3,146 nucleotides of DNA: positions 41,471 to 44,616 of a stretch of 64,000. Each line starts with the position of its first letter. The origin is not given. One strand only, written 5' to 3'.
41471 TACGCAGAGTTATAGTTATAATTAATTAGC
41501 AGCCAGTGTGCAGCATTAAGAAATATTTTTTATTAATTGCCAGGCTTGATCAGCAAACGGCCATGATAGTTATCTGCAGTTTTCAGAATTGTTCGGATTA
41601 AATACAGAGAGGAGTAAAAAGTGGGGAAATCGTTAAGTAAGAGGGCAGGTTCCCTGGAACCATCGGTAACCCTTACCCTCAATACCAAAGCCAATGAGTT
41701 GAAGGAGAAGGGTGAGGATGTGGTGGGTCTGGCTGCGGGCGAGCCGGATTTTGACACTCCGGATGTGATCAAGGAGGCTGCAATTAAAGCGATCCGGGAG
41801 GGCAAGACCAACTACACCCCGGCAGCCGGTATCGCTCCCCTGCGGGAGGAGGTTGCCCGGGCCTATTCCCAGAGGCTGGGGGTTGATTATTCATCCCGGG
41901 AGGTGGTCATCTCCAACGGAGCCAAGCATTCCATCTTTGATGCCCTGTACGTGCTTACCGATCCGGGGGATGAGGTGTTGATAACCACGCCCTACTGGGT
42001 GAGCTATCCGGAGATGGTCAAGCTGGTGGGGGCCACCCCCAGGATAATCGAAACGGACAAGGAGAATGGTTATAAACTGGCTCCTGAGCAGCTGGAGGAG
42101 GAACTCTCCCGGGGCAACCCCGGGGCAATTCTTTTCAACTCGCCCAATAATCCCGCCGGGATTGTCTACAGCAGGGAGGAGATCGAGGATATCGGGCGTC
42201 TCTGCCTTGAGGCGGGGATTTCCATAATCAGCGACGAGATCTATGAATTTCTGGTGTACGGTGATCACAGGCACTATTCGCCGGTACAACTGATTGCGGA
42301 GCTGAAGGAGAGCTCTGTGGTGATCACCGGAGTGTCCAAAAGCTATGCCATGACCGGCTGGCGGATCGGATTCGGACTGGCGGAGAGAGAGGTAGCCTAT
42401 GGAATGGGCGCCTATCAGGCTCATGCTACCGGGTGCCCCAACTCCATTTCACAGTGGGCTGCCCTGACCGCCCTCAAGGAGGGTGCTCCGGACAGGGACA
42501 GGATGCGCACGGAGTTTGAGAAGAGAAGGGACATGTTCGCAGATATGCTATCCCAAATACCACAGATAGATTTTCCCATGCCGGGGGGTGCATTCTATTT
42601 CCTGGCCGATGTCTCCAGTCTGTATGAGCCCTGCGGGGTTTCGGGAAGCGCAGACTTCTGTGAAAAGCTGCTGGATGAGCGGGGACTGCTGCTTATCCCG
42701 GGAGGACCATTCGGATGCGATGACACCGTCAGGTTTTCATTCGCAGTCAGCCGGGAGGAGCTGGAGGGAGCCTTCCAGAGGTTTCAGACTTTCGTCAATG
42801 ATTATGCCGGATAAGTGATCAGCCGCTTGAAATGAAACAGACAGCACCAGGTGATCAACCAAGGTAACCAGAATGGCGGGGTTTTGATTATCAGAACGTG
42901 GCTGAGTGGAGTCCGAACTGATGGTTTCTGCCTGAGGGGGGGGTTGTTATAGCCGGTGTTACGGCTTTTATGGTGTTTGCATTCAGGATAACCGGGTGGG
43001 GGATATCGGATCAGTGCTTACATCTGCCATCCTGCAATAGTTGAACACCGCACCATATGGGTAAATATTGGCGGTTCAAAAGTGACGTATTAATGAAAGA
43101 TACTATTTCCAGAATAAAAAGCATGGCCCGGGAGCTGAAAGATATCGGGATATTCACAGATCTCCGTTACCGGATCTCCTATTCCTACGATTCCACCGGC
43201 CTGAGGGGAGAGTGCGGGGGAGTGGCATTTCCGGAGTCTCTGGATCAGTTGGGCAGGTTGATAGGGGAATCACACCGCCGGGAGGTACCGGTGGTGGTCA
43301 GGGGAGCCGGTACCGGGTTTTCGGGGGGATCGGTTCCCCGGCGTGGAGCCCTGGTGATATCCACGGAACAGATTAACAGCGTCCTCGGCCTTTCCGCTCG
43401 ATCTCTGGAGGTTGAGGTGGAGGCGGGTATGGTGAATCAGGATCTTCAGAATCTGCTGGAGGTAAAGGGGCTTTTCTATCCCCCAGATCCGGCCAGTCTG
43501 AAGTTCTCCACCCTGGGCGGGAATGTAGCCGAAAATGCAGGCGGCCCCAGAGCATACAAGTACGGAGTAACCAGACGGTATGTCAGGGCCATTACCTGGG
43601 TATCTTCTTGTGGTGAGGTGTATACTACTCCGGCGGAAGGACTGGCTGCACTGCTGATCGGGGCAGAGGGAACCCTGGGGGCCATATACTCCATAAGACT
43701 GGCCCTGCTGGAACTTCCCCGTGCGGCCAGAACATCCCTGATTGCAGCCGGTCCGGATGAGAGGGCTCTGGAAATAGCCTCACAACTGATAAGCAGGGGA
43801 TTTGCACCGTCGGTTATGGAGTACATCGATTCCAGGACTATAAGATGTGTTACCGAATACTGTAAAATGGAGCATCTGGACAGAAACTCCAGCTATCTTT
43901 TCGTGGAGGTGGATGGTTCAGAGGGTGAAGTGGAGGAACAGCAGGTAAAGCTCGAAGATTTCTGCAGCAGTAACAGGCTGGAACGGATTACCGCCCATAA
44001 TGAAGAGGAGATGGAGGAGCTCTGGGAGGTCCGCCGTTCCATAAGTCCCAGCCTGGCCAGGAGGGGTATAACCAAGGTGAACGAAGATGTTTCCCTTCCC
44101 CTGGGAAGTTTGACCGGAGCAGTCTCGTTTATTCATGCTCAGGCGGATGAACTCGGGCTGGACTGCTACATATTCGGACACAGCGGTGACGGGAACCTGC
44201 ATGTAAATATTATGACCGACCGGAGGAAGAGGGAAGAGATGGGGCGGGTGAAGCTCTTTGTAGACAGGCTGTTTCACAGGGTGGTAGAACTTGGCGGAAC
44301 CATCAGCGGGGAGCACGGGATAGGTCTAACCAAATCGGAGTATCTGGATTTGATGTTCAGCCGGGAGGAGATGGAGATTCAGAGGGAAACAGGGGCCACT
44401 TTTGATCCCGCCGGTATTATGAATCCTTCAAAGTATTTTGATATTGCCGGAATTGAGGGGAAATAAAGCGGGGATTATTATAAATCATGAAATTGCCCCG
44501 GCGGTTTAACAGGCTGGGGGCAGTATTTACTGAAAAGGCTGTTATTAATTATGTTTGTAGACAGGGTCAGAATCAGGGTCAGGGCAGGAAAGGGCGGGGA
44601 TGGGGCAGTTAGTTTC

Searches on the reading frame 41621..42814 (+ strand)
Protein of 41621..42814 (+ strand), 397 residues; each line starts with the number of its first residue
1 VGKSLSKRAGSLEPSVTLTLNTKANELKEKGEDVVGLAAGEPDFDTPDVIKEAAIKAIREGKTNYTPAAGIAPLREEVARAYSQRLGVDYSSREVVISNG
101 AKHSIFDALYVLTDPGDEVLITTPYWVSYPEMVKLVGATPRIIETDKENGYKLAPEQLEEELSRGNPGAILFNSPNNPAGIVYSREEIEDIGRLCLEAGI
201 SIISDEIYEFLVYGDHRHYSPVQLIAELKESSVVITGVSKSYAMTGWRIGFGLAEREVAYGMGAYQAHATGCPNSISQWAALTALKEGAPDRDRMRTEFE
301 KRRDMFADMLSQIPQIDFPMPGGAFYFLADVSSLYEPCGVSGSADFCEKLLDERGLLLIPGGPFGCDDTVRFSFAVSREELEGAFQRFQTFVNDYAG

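Call 22: search_protein_families(library=pfam, proteins=[window:41621-42814:+], max_evalue=0.00001)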
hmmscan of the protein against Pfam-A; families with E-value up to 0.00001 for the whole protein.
window:41621-42814:+ (397 aa): 1 family
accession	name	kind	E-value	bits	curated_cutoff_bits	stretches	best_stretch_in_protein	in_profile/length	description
PF00155.27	Aminotran_1_2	-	4.7e-66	223.9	19.7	1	33-387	2-360/361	Aminotransferase class I and II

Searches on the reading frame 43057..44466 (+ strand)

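Call 22: search_protein_families(library=pfam, proteins=[window:43057-44466:+], max_evalue=0.00001)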
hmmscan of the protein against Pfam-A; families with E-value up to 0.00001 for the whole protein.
window:43057-44466:+ (469 aa): 2 families
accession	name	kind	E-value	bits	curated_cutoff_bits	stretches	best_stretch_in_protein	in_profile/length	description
PF02913.24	FAD-oxidase_C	-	1.1e-56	192.8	21.2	1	221-459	2-247/248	FAD linked oxidases, C-terminal domain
PF01565.28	FAD_binding_4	-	4.6e-31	107.8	26.4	1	55-191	3-138/139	FAD binding domain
